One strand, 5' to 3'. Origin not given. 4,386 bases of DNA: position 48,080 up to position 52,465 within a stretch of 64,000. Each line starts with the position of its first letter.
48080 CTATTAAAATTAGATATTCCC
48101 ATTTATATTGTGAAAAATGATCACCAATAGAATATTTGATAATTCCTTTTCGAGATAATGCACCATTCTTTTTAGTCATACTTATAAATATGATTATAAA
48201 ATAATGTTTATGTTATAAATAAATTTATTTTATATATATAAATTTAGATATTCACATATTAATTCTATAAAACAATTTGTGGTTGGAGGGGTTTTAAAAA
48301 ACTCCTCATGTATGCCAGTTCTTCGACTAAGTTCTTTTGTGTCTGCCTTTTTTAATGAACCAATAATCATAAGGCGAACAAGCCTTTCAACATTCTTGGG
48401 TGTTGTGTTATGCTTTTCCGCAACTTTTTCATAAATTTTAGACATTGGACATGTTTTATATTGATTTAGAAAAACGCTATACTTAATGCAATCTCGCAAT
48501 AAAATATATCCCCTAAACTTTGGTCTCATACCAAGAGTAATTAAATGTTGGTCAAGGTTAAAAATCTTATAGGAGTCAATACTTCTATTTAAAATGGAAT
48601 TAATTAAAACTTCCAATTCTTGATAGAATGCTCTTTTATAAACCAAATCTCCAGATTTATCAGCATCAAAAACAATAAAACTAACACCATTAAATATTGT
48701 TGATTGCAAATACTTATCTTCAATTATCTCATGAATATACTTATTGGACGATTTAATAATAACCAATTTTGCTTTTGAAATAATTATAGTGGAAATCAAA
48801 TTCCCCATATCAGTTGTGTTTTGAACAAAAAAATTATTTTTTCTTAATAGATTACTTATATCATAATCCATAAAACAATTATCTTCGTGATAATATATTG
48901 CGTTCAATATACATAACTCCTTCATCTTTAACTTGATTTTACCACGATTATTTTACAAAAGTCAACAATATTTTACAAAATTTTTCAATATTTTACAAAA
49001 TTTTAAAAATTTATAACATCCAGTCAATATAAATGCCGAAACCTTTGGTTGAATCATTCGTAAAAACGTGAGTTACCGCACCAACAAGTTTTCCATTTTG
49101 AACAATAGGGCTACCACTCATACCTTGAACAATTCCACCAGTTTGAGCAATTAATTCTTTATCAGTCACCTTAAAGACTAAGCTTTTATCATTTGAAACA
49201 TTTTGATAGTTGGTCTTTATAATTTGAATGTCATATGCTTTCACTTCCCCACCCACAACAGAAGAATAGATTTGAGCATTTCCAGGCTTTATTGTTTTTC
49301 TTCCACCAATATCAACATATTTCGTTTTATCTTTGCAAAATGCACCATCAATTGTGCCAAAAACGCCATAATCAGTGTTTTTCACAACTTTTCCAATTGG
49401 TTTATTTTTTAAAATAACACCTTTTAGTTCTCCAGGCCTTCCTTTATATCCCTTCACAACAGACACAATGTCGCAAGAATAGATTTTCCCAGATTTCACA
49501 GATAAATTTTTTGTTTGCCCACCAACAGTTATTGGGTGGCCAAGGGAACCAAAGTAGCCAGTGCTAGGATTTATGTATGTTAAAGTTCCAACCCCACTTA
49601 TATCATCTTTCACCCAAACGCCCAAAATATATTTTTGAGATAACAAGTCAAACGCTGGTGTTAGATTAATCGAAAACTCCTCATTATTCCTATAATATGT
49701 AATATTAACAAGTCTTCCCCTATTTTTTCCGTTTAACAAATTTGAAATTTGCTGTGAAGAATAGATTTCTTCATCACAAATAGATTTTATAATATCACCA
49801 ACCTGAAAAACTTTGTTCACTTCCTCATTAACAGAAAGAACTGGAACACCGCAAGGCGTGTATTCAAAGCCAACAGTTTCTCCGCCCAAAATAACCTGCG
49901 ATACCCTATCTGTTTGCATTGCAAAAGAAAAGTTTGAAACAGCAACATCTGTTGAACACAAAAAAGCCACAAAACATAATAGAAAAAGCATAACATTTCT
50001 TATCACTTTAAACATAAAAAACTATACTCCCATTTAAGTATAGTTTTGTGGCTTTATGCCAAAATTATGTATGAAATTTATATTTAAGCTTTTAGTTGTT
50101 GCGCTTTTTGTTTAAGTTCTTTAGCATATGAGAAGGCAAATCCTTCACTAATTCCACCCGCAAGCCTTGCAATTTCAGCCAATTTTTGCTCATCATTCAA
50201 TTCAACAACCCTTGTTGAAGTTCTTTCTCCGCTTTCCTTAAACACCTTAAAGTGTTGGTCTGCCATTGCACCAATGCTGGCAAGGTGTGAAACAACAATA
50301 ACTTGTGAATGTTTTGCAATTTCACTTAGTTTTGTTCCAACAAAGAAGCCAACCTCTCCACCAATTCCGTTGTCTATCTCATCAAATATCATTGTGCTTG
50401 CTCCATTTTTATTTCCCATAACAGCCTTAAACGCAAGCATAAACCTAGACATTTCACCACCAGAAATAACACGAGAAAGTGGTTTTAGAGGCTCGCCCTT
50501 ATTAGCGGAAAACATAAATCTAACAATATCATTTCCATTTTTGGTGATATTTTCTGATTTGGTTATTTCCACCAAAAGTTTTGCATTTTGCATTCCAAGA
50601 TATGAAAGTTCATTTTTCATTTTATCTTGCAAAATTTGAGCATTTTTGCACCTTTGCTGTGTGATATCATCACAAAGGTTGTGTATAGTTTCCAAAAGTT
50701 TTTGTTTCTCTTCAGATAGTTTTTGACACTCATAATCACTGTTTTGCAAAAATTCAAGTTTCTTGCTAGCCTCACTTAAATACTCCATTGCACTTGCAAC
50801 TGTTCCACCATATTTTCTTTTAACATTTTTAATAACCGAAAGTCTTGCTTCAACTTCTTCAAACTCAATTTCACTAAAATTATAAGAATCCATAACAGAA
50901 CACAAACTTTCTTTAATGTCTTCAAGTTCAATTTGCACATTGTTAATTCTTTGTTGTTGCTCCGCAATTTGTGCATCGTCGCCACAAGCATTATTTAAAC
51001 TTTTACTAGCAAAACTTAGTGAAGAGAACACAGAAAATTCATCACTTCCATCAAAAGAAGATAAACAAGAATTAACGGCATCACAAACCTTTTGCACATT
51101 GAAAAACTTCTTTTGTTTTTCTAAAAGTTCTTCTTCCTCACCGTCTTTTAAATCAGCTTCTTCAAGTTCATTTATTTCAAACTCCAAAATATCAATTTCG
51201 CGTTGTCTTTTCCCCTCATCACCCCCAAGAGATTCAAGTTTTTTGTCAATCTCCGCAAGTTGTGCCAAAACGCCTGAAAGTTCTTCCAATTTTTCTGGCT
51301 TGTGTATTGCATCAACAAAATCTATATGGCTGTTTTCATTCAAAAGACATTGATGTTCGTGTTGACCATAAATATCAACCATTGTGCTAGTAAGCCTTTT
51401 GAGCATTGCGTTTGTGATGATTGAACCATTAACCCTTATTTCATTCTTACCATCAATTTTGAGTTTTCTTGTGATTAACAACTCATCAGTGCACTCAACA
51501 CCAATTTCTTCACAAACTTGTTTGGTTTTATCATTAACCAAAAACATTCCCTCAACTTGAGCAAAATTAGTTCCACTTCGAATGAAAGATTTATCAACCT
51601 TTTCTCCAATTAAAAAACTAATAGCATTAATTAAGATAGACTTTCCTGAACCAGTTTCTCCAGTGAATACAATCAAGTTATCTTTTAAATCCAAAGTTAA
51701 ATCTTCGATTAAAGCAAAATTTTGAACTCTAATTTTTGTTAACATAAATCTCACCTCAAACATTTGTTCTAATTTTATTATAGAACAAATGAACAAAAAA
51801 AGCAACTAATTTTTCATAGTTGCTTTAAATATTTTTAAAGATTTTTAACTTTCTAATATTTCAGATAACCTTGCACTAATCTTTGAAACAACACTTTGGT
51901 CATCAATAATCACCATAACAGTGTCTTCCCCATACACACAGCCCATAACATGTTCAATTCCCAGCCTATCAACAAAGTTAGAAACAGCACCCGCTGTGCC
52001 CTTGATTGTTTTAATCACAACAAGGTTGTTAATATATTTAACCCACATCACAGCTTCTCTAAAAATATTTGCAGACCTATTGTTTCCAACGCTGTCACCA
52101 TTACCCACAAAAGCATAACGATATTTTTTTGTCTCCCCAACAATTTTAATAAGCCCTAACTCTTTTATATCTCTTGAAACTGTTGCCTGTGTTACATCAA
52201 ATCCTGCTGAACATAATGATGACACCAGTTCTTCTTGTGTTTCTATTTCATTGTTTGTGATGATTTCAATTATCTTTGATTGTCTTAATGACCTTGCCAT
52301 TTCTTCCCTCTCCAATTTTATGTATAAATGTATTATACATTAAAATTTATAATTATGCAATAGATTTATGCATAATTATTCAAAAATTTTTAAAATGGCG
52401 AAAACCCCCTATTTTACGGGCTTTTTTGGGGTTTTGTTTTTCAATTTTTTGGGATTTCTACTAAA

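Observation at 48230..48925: The gene in the spo0A position has a clear Spo0A DNA-binding domain, but its receiver domain appears to lack the phospho-acceptor aspartate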

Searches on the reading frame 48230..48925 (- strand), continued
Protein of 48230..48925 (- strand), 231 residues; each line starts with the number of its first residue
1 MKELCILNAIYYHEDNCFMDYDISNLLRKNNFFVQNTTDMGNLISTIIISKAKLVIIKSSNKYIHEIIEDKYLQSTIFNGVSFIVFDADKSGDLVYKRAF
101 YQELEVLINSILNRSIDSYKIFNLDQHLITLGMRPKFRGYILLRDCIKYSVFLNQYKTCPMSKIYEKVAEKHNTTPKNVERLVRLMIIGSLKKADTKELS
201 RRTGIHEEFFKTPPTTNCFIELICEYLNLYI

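Call 82: search_protein_families(library=pfam, proteins=[P0007, P0004, P0003, P0002, P0006], max_evalue=10)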
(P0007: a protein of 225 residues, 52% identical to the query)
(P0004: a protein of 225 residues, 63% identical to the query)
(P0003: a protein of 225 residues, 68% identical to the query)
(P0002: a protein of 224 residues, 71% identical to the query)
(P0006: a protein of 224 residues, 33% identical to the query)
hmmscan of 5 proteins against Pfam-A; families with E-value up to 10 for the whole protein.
P0007 (225 aa): 1 family
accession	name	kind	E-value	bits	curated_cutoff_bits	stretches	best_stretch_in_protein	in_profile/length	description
PF08769.17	Spo0A_C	-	3.4e-13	49.9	25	1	119-219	2-102/104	Sporulation initiation factor Spo0A C terminal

P0004 (225 aa): 3 families
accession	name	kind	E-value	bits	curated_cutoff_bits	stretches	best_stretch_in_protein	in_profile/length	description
PF08769.17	Spo0A_C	-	1.2e-13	51.4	25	1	120-221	3-104/104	Sporulation initiation factor Spo0A C terminal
PF15592.11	Imm41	-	0.13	12.7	26.9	1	30-83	53-105/112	Immunity protein 41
PF23800.1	DUF7176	-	0.86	10.6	27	1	26-97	10-80/94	Family of unknown function (DUF7176)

P0003 (225 aa): 2 families
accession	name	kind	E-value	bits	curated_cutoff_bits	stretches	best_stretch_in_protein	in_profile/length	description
PF08769.17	Spo0A_C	-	4.2e-15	56.1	25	1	121-221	4-104/104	Sporulation initiation factor Spo0A C terminal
PF09966.14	DUF2200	-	0.098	13.3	22.8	1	156-220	8-73/111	Uncharacterized protein conserved in bacteria (DUF2200)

P0002 (224 aa): 1 family
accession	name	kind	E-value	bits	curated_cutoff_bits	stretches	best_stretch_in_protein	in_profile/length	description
PF08769.17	Spo0A_C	-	1.8e-17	63.7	25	1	120-220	4-104/104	Sporulation initiation factor Spo0A C terminal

P0006 (224 aa): 5 families
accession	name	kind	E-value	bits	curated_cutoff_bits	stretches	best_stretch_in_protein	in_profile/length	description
PF08769.17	Spo0A_C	-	4.3e-12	46.4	25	1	128-220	12-104/104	Sporulation initiation factor Spo0A C terminal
PF02646.22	RmuC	-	0.00024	20.8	26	1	81-133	134-181/291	RmuC family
PF05011.18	DBR1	-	0.0028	18.5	26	1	144-209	36-107/138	Lariat debranching enzyme, C-terminal domain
PF19423.4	E3_UBR4_N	-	0.013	13.2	25.1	1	38-134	668-758/1578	E3 ubiquitin-protein ligase UBR4 N-terminal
PF13905.12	Thioredoxin_8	-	0.37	11.6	27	1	58-112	20-77/94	Thioredoxin-like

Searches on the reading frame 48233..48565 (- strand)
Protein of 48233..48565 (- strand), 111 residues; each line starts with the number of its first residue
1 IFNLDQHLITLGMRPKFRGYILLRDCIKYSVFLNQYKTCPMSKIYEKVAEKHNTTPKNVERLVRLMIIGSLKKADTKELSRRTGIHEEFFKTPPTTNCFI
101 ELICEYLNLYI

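Call 61: find_homologous_proteins(query=A6, max_evalue=10)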
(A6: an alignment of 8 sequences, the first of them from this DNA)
Query A6 (8 sequences): 343 candidates shared short words with the query, none scored E <= 10.

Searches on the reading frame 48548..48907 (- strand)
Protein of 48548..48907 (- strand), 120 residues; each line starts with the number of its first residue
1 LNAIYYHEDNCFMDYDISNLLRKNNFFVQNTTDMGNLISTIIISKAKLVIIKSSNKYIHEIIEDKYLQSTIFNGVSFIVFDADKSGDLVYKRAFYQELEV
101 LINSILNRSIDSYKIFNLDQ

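Call 25: search_protein_representatives(alignment_id=A2)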
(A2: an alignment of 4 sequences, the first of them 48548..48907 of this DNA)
Query: 4 sequences, 120 profile positions. Proteins with E-value up to 0.001 (for the whole library): 2; up to 1e-10: 1; up to 1e-30: 1. The best 2 are listed.
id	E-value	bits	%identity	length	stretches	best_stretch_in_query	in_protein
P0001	1.9e-59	215.6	-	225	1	1-120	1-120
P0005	4.6e-08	49.8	-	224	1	1-119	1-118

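Call 27: find_encoding_contigs(protein=P0005, flank=10000)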
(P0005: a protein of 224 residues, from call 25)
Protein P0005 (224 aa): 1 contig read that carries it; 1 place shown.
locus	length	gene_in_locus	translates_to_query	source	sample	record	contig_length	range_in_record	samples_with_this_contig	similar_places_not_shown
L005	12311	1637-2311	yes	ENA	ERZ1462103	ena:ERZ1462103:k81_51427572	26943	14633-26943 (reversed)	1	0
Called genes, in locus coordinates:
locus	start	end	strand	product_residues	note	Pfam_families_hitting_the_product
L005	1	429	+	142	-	?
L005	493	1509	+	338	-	PF13180:PDZ_2 (weak), PF05580:Peptidase_S55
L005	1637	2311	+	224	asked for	PF08769:Spo0A_C (weak)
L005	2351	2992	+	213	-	-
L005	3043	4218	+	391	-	PF00768:Peptidase_S11, PF13354:Beta-lactamase2, PF07943:PBP5_C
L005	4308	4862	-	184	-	-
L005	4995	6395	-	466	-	-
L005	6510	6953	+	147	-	PF03862:SpoVAC_SpoVAEB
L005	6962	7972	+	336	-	PF07451:SpoVAD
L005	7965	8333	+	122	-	PF03862:SpoVAC_SpoVAEB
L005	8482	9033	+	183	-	PF09560:Spore_YunB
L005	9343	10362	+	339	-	PF02912:Phe_tRNA-synt_N, PF01409:tRNA-synt_2d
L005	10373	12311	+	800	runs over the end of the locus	PF01588:tRNA_bind, PF03483:B3_4, PF03484:B5, PF17759:tRNA_synthFbeta, PF03147:FDX-ACB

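Call 55: predict_structure(alignment_id=A5)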
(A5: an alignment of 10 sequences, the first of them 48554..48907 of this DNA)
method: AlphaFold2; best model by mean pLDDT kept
length: 118 residues; sequences in the alignment: 10
mean_pLDDT: 84.7   pTM: 0.78
mean pLDDT of the five models: 84.7, 84.6, 84.3, 81.8, 81.6
residues with pLDDT >= 90: 58; 70-90: 49; 50-70: 3; < 50: 8
segments of 3 or more residues with pLDDT < 50: 111-118
pLDDT, mean of each block of 10 residues (from residue 1): 88 86 92 90 92 80 84 90 88 93 83 42
secondary structure, 60 per line:
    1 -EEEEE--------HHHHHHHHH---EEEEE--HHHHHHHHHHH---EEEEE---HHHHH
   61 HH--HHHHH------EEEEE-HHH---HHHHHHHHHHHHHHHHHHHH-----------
elements in order: E2-6 H15-23 E27-31 H34-44 E48-52 H56-62 H65-69 E76-80 H88-107

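Call 57: fold_search(model_id=the predicted structure, library=pdb)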
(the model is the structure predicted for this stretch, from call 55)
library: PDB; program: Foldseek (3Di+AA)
matches with E <= 10: 909; with E <= 0.001: 0
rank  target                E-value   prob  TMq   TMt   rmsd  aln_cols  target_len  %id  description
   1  2xdy                  4.0e-02  0.92  0.47  0.45   5.6       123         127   10  Crystal structure of the N. crassa QDE-2 AGO MID domain (released 2010-06-16)
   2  8zn2_A                7.2e-02  0.44  0.37  0.29  10.8       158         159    9  Structure of Phosphopantetheine adenylyltransferase (PPAT) from Enterobacter sp. with the expression tag bound in the  (released 2024-06-05)
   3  8zn2_B                8.8e-02  0.44  0.37  0.28  10.4       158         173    8  Structure of Phosphopantetheine adenylyltransferase (PPAT) from Enterobacter sp. with the expression tag bound in the  (released 2024-06-05)
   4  6tne                  1.0e-01  0.66  0.43  0.46   6.7       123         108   12  Crystal structure of receiver domain from Hybrid Histidine Kinase CckA (released 2020-12-16)
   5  2g76_B                1.2e-01  0.69  0.41  0.19   6.0       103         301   11  Crystal structure of human 3-phosphoglycerate dehydrogenase (released 2006-03-21)
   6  2g76_A                1.4e-01  0.60  0.39  0.18   5.1        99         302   10  Crystal structure of human 3-phosphoglycerate dehydrogenase (released 2006-03-21)
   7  6ww6_B                1.5e-01  0.44  0.38  0.26   9.1       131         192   10  Crystal structure of EutV bound to RNA (released 2021-11-24)
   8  3nbk_D                1.5e-01  0.33  0.35  0.27  11.2       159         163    9  Phosphopantetheine Adenylyltransferase from Mycobacterium tuberculosis in complex with 4'-phosphopantetheine (released 2010-09-15)
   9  3q15_D                1.6e-01  0.75  0.43  0.49   7.0       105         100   15  Crystal Structure of RapH complexed with Spo0F (released 2011-02-23)
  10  4kfc_B                1.6e-01  0.54  0.41  0.24   7.6       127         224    9  Crystal structure of a hyperactive mutant of response regulator KdpE complexed to its promoter DNA (released 2014-02-19)
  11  3nbk_A                1.6e-01  0.21  0.30  0.25  11.0       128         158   12  Phosphopantetheine Adenylyltransferase from Mycobacterium tuberculosis in complex with 4'-phosphopantetheine (released 2010-09-15)
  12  4kny_A                1.7e-01  0.77  0.50  0.29   6.7       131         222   14  Crystal structure of the response regulator KdpE complexed to DNA in an active-like conformation (released 2014-02-19)
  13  4kny_B                1.7e-01  0.69  0.47  0.28   6.6       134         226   13  Crystal structure of the response regulator KdpE complexed to DNA in an active-like conformation (released 2014-02-19)
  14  2kpo_MODEL_1_A        1.7e-01  0.54  0.45  0.47   5.3       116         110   14  Solution NMR structure of de novo designed rossmann 2x2 fold protein, Northeast Structural Genomics Consortium (released 2009-12-01)
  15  3nhm_A                1.8e-01  0.85  0.53  0.55   7.2       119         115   10  Crystal structure of a response regulator from Myxococcus xanthus (released 2010-07-21)
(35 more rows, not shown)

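Call 80: search_protein_families(library=pfam, proteins=[L005:2351-2992:+], max_evalue=10)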
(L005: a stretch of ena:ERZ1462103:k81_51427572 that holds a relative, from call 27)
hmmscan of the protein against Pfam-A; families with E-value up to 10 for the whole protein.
L005:2351-2992:+ (213 aa): 0 families

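Call 81: search_solved_structures(query=A5, max_evalue=10, show_alignments=2)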
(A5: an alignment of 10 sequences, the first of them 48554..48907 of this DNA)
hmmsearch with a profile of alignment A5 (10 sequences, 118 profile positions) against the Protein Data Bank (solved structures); distinct sequences matched with E-value up to 10: 2.
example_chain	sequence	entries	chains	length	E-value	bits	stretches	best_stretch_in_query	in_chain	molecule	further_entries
9vyb_A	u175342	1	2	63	0.044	17.3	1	57-101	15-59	Addiction module antidote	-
9vzc_B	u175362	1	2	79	0.15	15.6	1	58-113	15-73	Addiction module antidote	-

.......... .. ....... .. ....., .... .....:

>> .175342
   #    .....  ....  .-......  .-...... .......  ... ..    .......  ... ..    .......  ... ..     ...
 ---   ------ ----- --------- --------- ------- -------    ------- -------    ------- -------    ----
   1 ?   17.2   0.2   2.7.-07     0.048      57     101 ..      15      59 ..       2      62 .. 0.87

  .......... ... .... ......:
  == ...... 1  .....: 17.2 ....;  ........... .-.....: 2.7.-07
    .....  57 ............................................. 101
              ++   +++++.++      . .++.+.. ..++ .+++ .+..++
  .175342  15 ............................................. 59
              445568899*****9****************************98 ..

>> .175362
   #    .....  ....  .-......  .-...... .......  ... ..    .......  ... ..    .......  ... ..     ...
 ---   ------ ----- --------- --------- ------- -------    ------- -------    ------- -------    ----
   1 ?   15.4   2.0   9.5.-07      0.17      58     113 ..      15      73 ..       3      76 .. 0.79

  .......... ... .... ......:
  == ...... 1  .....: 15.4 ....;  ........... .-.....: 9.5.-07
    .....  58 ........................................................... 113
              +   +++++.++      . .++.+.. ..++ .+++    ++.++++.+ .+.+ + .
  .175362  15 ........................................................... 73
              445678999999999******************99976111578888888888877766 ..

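Call 82: search_protein_families(library=pfam, proteins=[P0005], max_evalue=10)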
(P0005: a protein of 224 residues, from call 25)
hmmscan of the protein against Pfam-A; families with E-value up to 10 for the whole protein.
P0005 (224 aa): 6 families
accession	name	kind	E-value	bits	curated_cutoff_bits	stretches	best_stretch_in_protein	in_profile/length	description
PF08769.17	Spo0A_C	-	2.9e-13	50.2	25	1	128-220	12-104/104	Sporulation initiation factor Spo0A C terminal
PF02646.22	RmuC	-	0.00079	19.1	26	1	81-133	134-181/291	RmuC family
PF20551.3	DUF6765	-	0.044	13.8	26.6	1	79-130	33-84/325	Family of unknown function (DUF6765)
PF06042.17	NTP_transf_6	-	0.28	11.5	25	1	66-113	29-80/159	Nucleotidyltransferase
PF01402.27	RHH_1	-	0.36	11.3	20.5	1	156-180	9-33/39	Ribbon-helix-helix protein, copG family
PF13905.12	Thioredoxin_8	-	0.44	11.3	27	1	61-112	22-73/94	Thioredoxin-like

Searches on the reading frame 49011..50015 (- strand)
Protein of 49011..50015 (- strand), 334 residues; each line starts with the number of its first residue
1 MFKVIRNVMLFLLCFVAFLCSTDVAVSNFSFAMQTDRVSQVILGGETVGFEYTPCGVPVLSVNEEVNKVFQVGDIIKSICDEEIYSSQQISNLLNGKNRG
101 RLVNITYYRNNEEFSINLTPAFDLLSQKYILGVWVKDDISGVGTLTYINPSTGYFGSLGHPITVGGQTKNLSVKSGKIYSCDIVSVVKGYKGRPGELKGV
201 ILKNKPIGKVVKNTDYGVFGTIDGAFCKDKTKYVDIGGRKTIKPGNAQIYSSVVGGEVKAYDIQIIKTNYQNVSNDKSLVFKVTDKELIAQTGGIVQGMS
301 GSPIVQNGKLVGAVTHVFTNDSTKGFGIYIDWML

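Call 3: search_protein_families(library=pfam, proteins=[window:49011-50015:-], max_evalue=1)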
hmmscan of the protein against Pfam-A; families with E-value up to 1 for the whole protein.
window:49011-50015:- (334 aa): 3 families
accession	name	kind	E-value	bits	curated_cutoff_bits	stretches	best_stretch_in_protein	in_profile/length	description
PF05580.18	Peptidase_S55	-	1.3e-74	251.2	25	1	128-334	2-210/210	SpoIVB peptidase S55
PF13180.12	PDZ_2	-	5.8e-09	36.5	27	1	48-118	12-78/80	PDZ domain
PF00089.32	Trypsin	-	0.0045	17.3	20.6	1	271-330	145-211/220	Trypsin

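Call 4: search_protein_families(library=ncbifam, proteins=[window:49011-50015:-], max_evalue=1)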
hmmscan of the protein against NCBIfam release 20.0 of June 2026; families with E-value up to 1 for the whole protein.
window:49011-50015:- (334 aa): 6 families
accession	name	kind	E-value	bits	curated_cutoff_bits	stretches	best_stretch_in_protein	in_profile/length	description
TIGR02860.1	spore_IV_B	equivalog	2.3e-86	290.3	305.25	1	40-334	90-396/402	SpoIVB peptidase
NF041521.1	HhoA_HhoB_HtrA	equivalog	0.00029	20.2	450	1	69-120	280-331/335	HhoA/HhoB/HtrA family serine endopeptidase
NF047968.1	SerProtHtrA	equivalog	0.0013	18.2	470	1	69-118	306-355/357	serine protease HtrA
NF040960.1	MamE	equivalog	0.0019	16.9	800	1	276-321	224-271/659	magnetosome formation protease MamE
TIGR02037.1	degP_htrA_DO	subfamily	0.012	14.6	416.2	1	70-119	277-326/434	Do family serine endopeptidase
TIGR00054.1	TIGR00054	equivalog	0.04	12.8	147.55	1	69-128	219-274/421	RIP metalloprotease RseP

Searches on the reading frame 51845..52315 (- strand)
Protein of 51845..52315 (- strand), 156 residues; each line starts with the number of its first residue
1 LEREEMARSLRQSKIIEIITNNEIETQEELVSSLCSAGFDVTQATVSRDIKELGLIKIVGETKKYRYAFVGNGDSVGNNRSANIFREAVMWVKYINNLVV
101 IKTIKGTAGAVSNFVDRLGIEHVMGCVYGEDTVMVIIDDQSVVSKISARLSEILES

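Call 3: search_protein_families(library=pfam, proteins=[window:51845-52315:-], max_evalue=1)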
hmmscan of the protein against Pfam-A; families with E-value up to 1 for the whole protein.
window:51845-52315:- (156 aa): 6 families
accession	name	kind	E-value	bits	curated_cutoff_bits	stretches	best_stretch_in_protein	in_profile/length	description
PF01316.27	Arg_repressor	-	8.1e-23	80.4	27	1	6-70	1-65/70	Arginine repressor, DNA binding domain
PF02863.23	Arg_repressor_C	-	3.7e-18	65.6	25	1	85-151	1-67/68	Arginine repressor, C-terminal domain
PF01498.24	HTH_Tnp_Tc3_2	-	0.0088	16.7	31.5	1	13-57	2-46/72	Transposase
PF08220.18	HTH_DeoR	-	0.027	14.7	21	1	11-53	1-38/57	DeoR-like helix-turn-helix domain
PF13344.12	Hydrolase_6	-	0.03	14.8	27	1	11-46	27-63/101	Haloacid dehalogenase-like hydrolase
PF25213.1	HVO_A0261_N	-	0.19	12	35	1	6-76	7-70/86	HVO_A0261 N-terminal domain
